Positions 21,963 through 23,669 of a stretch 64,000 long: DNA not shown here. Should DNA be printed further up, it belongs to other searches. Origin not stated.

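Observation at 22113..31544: Three tandem secreted paralogs with a 1-2-3 gradient of a 666-bp CBD-like+PKD module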

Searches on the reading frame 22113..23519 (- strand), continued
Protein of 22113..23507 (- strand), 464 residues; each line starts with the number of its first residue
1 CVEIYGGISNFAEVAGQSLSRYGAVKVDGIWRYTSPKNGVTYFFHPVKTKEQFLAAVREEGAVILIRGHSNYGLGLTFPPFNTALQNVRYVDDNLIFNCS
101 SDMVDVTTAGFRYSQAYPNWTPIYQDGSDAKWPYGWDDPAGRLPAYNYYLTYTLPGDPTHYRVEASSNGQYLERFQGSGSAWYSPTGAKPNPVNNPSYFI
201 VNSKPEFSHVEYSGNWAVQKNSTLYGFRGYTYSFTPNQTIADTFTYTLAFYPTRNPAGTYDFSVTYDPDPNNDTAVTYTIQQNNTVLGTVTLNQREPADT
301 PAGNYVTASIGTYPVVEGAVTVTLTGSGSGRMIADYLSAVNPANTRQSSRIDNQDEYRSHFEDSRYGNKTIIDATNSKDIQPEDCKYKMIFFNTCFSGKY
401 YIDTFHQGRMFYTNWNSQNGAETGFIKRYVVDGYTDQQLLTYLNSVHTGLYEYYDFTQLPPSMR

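Call 39: predict_structure(alignment_id=A2)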
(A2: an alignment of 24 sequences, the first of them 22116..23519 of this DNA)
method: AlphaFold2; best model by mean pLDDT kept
length: 468 residues; sequences in the alignment: 24
mean_pLDDT: 90.0   pTM: 0.86
mean pLDDT of the five models: 90.0, 86.9, 86.2, 85.6, 84.1
residues with pLDDT >= 90: 314; 70-90: 133; 50-70: 16; < 50: 5
segments of 3 or more residues with pLDDT < 50: 228-231
pLDDT, mean of each block of 10 residues (from residue 1): 94 92 96 96 95 95 97 89 71 89 91 79 88 93 92 93 93 91 95 96 90 90 62 74 89 86 95 91 96 95 72 96 95 92 94 86 83 90 91 94 91 92 87 95 95 93 92
secondary structure, 60 per line:
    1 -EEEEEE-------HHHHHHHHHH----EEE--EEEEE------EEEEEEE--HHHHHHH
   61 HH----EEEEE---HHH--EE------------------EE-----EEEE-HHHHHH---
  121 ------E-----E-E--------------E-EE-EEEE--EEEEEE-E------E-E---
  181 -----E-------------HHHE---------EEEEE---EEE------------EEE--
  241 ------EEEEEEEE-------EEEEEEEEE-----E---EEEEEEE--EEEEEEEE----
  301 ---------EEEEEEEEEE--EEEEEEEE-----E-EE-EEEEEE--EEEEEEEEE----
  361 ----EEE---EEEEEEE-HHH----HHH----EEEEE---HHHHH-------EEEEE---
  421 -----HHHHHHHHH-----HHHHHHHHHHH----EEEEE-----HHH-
elements in order: E2-7 H15-24 E29-31 E34-38 E45-51 H54-62 E67-71 E107-110 H112-117 E155-158 E161-166 E213-217 E221-223 E236-238 E247-254 E262-270 E280-286 E289-296 E310-319 E322-329 E340-345 E348-356 E365-367 E371-377 E393-397 H401-405 E413-417 H426-434 H440-450 E455-459
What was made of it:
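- On Clan CD cysteine peptidases: The sequence and AF2 secondary structure fit (call 39).
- Core: the AF2 model has pLDDT 90 and pTM 0.86 (call 39). Each catalytic candidate follows a hydrophobic strand (VILIRGH, MIFFNTC) (call 39).
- Tried and rejected: A 24-sequence alignment built from representative hits fixed this (call 39).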

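Call 41: fold_search(model_id=the predicted structure, library=pdb)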
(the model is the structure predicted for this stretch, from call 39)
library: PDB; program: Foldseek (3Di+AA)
matches with E <= 10: 1793; with E <= 0.001: 88
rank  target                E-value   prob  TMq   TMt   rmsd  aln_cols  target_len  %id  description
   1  7ehg_C                1.5e-06  1.00  0.19  0.57   9.7       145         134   16  Crystal Structure of MiXBM (released 2022-03-30)
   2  7ehg_B                2.1e-06  1.00  0.19  0.57   9.8       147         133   16  Crystal Structure of MiXBM (released 2022-03-30)
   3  7ehg_E                3.2e-06  1.00  0.19  0.56  10.8       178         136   13  Crystal Structure of MiXBM (released 2022-03-30)
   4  7ehg_A                3.8e-06  1.00  0.19  0.56   9.8       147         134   16  Crystal Structure of MiXBM (released 2022-03-30)
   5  7ehg_F                3.8e-06  1.00  0.19  0.56  10.8       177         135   14  Crystal Structure of MiXBM (released 2022-03-30)
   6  3wnk                  7.5e-06  1.00  0.21  0.14   3.8       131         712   16  Crystal Structure of Bacillus circulans T-3040 cycloisomaltooligosaccharide glucanotransferase (released 2014-02-05)
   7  3zm8_A                9.4e-06  1.00  0.20  0.21   5.4       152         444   15  Crystal structure of Podospora anserina GH26-CBM35 beta-(1,4)- mannanase (released 2013-04-17)
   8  2cdp_C                1.2e-05  1.00  0.17  0.51   7.2       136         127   19  Structure of a CBM6 in complex with neoagarohexaose (released 2006-02-08)
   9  3wnl_A                1.6e-05  1.00  0.20  0.14   6.1       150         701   13  D308A mutant of Bacillus circulans T-3040 cycloisomaltooligosaccharide glucanotransferase complexed with isomaltohexao (released 2014-02-05)
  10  7ehg_G                1.8e-05  1.00  0.19  0.58   9.8       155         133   17  Crystal Structure of MiXBM (released 2022-03-30)
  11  2cdo_C                2.0e-05  1.00  0.17  0.48   7.4       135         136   19  structure of agarase carbohydrate binding module in complex with neoagarohexaose (released 2006-02-16)
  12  2cdp_D                2.5e-05  1.00  0.19  0.56   4.2       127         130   19  Structure of a CBM6 in complex with neoagarohexaose (released 2006-02-08)
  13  2vzp_B                3.1e-05  1.00  0.19  0.61   9.0       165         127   13  Atomic Resolution Structure of the C-terminal CBM35 from Amycolatopsis orientalis exo-chitosanase CsxA (released 2009-01-13)
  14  3wnn_B                3.3e-05  1.00  0.21  0.14   3.8       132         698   14  D308A mutant of Bacillus circulans T-3040 cycloisomaltooligosaccharide glucanotransferase complexed with isomaltooctao (released 2014-02-05)
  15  2cdo_B                3.3e-05  1.00  0.19  0.55   4.1       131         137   18  structure of agarase carbohydrate binding module in complex with neoagarohexaose (released 2006-02-16)
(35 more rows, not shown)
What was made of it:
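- On Golvesin_C (PF25275) / CBM6-CBM35-CBM36-like: Foldseek hits 7EHG, 2CDP, 2VZP, 2W3J and 6F2P (calls 39, 41).
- The inserted CBM matches the xanthan-binding module 7EHG and CBM35/6/36 by fold (call 41).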

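Call 50: fold_search(model_id=the predicted structure, library=viral)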
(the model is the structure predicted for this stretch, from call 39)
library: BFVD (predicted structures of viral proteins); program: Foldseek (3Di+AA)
matches with E <= 10: 1813; with E <= 0.001: 68
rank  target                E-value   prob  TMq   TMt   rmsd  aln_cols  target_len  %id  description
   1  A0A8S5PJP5            1.2e-05  1.00  0.20  0.11   3.9       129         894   17  BppU domain protein (Fragment) [Siphoviridae sp. ctRcp9]
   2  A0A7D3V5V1            1.3e-05  0.97  0.14  0.16  38.5       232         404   14  Collagen-like protein with C1q domain [Fadolivirus FV1/VV64]
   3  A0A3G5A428            3.6e-05  1.00  0.17  0.38  17.2       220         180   11  Uncharacterized protein [Harvfovirus sp.]
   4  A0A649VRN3            7.2e-05  0.92  0.14  0.22  27.4       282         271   15  Minor tail protein [Gordonia phage Stormageddon]
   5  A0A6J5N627            8.5e-05  0.30  0.13  0.10  28.4       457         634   11  Collagen triple helix repeat [uncultured Caudovirales phage]
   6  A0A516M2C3            1.4e-04  1.00  0.20  0.21   6.4       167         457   15  (no name in the UniProt tables at hand)
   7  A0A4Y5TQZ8            1.5e-04  0.99  0.20  0.17  21.3       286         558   14  (no name in the UniProt tables at hand)
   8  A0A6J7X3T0            1.5e-04  0.87  0.14  0.10  17.4       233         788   14  Collagen triple helix repeat [uncultured Caudovirales phage]
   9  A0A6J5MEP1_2          1.5e-04  0.84  0.15  0.10  16.6       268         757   14  Uncharacterized protein [uncultured Caudovirales phage]
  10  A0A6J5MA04            1.5e-04  0.84  0.14  0.08  19.6       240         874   15  Collagen triple helix repeat [uncultured Caudovirales phage]
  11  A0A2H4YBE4            1.7e-04  0.94  0.16  0.28  20.0       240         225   12  (no name in the UniProt tables at hand)
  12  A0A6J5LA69            1.7e-04  0.82  0.13  0.21  17.8       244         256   15  Uncharacterized protein [uncultured Caudovirales phage]
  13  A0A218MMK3            1.8e-04  1.00  0.21  0.35   6.0       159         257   14  Uncharacterized protein [uncultured virus]
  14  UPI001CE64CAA         1.8e-04  0.84  0.12  0.08  20.3       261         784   15  (no name look-up for this kind of identifier)
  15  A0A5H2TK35            1.9e-04  1.00  0.18  0.09  12.9       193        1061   10  (no name in the UniProt tables at hand)
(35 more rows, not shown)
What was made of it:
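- Tried and rejected: Fold searches of the whole model against PDB and BFVD were swamped by CBM hits, so the core fold stays unassigned (calls 41, 50).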

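Call 64: find_encoding_contigs(protein=P0005, flank=10000, max_places=2)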
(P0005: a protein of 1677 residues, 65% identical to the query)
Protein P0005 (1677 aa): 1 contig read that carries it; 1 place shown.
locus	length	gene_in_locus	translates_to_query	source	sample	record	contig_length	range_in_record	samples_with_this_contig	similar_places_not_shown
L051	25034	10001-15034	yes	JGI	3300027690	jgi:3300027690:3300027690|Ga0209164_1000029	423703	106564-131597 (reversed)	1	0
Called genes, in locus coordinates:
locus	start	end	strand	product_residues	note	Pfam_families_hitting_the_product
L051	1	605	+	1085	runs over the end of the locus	PF00873:ACR_tran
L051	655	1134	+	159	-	-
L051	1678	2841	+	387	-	PF02786:CPSase_L_D2, PF07478:Dala_Dala_lig_C, PF13535:ATP-grasp_4, PF18603:LAL_C2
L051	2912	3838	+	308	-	PF13489:Methyltransf_23, PF08242:Methyltransf_12 (weak)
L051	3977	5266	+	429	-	PF27533:CapK_C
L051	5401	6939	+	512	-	PF01943:Polysacc_synt (weak), PF13440:Polysacc_synt_3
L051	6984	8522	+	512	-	-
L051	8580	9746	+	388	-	PF01041:DegT_DnrJ_EryC1, PF00155:Aminotran_1_2 (weak), PF00266:Aminotran_5 (weak)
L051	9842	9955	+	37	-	-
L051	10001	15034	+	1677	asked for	PF25275:Golvesin_C, PF25275:Golvesin_C, PF25275:Golvesin_C, PF00801:PKD, PF18911:PKD_4, PF25275:Golvesin_C, PF00801:PKD, PF18911:PKD_4, +6 more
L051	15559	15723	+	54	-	-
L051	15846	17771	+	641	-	PF10589:NADH_4Fe-4S, PF14691:Fer4_20, PF00070:Pyr_redox (faint), PF01266:DAO (weak), PF07992:Pyr_redox_2, PF13450:NAD_binding_8, PF13738:Pyr_redox_3 (faint)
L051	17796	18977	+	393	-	PF13510:Fer2_4, PF12838:Fer4_7, PF13183:Fer4_8 (weak), PF13187:Fer4_9 (weak), PF00037:Fer4, PF12797:Fer4_2 (weak), PF04879:Molybdop_Fe4S4, PF00384:Molybdopterin, +4 more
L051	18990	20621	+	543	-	PF00384:Molybdopterin, PF01568:Molydop_binding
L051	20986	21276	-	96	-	-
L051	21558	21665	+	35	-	-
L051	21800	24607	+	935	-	-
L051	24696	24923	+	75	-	-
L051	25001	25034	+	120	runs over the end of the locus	PF13411:MerR_1, PF00376:MerR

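Call 65: find_encoding_contigs(protein=P0006, flank=10000, max_places=2)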
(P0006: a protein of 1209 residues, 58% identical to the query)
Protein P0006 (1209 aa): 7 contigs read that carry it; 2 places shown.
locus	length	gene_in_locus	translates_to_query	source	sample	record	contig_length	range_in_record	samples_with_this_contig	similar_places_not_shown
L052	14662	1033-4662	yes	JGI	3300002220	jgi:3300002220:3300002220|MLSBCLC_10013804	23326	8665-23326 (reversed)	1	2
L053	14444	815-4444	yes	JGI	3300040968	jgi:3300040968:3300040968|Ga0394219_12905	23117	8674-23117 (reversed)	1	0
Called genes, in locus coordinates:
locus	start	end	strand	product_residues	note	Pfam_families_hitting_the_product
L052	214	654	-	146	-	PF13384:HTH_23 (weak), PF13551:HTH_29, PF13518:HTH_28 (weak)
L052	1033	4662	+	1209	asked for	PF25275:Golvesin_C, PF25275:Golvesin_C, PF18911:PKD_4, PF00801:PKD, PF25275:Golvesin_C, PF00801:PKD, PF18911:PKD_4, PF00801:PKD, +2 more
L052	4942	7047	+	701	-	-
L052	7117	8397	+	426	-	PF04932:Wzy_C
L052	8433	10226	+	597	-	-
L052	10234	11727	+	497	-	PF01943:Polysacc_synt, PF13440:Polysacc_synt_3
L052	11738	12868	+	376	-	PF09587:PGA_cap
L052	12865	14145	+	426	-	PF13439:Glyco_transf_4 (weak), PF13579:Glyco_trans_4_4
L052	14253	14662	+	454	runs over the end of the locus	PF27533:CapK_C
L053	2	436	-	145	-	?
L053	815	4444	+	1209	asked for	PF25275:Golvesin_C, PF25275:Golvesin_C, PF18911:PKD_4, PF00801:PKD, PF25275:Golvesin_C, PF00801:PKD, PF18911:PKD_4, PF00801:PKD, +2 more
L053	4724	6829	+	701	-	-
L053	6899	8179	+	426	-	PF04932:Wzy_C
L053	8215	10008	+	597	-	-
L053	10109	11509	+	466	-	PF01943:Polysacc_synt, PF13440:Polysacc_synt_3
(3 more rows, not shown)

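Call 68: search_protein_families(library=pfam, proteins=[L052:4942-7044:+, L051:6984-8522:+, L052:8433-10226:+], max_evalue=1)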
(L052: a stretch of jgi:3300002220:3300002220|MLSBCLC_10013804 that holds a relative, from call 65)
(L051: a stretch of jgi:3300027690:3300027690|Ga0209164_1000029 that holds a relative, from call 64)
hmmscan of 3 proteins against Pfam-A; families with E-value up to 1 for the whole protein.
L052:4942-7044:+ (701 aa): 1 family
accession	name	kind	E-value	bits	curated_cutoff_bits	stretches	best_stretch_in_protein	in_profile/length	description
PF19615.4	DUF6120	-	0.24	11.9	27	1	644-682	35-73/92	Family of unknown function (DUF6120)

L051:6984-8522:+ (512 aa): 1 family
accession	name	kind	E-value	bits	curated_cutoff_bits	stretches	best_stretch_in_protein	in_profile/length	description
PF06636.16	DUF1157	-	0.0038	16.6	22.7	1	149-233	162-245/370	Protein of unknown function (DUF1157)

L052:8433-10226:+ (597 aa): 3 families
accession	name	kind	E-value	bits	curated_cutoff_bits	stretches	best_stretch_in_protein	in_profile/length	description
PF00733.27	Asn_synthase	-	0.00085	19.5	21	1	238-306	7-83/354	Asparagine synthase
PF13537.11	GATase_7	-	0.0014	19.1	25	1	101-148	64-115/123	Glutamine amidotransferase domain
PF06508.19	QueC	-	0.055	13.4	22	1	251-346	2-96/210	Queuosine biosynthesis protein QueC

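Call 80: search_protein_families(library=pfam, proteins=[L016:7670-8773:+, L043:13023-15137:+, L008:20554-21744:+, L021:4308-5030:+, L010:1814-3115:+, L002:241-1473:+, L020:16345-17304:+, L037:14333-15625:+, L046:12716-13552:+, L043:6961-7653:+], max_evalue=0.001)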
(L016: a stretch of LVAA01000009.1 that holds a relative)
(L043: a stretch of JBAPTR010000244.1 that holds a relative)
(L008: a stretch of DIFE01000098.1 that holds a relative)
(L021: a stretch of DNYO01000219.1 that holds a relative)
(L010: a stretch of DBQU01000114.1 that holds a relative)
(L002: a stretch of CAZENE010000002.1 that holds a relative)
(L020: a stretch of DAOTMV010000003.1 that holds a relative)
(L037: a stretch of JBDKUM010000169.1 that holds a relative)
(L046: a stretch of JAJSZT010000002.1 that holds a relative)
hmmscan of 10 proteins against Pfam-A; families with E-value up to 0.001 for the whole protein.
L016:7670-8773:+ (368 aa): 1 family
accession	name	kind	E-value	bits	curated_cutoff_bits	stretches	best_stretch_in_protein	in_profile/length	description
PF14397.11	ATPgrasp_ST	-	1.3e-57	195.6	31.4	1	86-354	3-272/278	Sugar-transfer associated ATP-grasp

L043:13023-15137:+ (705 aa): 4 families
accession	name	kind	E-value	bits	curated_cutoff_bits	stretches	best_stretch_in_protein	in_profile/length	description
PF25275.1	Golvesin_C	-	6.1e-34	117.4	31.6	2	322-446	1-131/132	Golvesin C-terminal domain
PF13472.12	Lipase_GDSL_2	-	2.8e-10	41.4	32.9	1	552-687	1-110/178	GDSL-like Lipase/Acylhydrolase family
PF19190.6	BACON_2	-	7.3e-06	26.3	25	1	77-136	4-61/94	Viral BACON domain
PF00657.28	Lipase_GDSL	-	8.1e-06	26.6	23.6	1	550-618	1-67/208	GDSL-like Lipase/Acylhydrolase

L008:20554-21744:+ (397 aa): 2 families
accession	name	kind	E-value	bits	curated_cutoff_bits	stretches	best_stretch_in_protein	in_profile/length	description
PF02655.19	ATP-grasp_3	-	3.8e-09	37.3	23.2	1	144-283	28-160/160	ATP-grasp domain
PF15632.11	ATPgrasp_Ter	-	1e-07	32.2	29.1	1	232-321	40-127/131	ATP-grasp in the biosynthetic pathway with Ter operon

L021:4308-5030:+ (241 aa): 1 family
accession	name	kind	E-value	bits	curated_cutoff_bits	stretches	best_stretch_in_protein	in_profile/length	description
PF00583.31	Acetyltransf_1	-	0.00076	20.2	20.7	0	74-174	17-107/116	Acetyltransferase (GNAT) family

L010:1814-3115:+ (434 aa): 1 family
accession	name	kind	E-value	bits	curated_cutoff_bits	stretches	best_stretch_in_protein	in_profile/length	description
PF00501.34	AMP-binding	-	1.9e-07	30.7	29.9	1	102-289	170-376/384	AMP-binding enzyme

L002:241-1473:+ (411 aa): 1 family
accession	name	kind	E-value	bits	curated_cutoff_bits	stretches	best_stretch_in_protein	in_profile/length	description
PF04932.20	Wzy_C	-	7.8e-23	81.3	31.7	1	193-334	2-149/149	O-Antigen ligase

L020:16345-17304:+ (320 aa): 3 families
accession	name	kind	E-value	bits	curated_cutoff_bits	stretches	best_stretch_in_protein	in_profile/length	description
PF00535.33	Glycos_transf_2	-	4.1e-38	131.4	23.3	1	5-173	1-167/168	Glycosyl transferase family 2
PF13641.12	Glyco_tranf_2_3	-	1.6e-18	68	27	1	2-194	1-194/230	Glycosyltransferase like family 2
PF10111.15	Glyco_tranf_2_2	-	3.5e-13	50.1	27.3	1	5-114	1-121/276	Glycosyltransferase like family 2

L037:14333-15625:+ (431 aa): 3 families
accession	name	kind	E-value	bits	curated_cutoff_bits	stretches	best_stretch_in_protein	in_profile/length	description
PF00005.33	ABC_tran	-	2.2e-23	83.8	25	1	69-200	1-135/137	ABC transporter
PF14524.12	Wzt_C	-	2.3e-15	57.3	30.4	1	284-407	4-135/143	Wzt C-terminal domain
PF13304.12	AAA_21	-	4.2e-06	27.5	27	1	83-108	3-34/304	AAA domain, putative AbiEii toxin, Type IV TA system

L046:12716-13552:+ (279 aa): 1 family
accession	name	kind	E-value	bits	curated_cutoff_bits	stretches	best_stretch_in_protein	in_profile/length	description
PF01061.29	ABC2_membrane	-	3.4e-17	63.1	26.9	1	35-240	3-210/211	ABC-2 type transporter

L043:6961-7653:+ (231 aa): 0 families
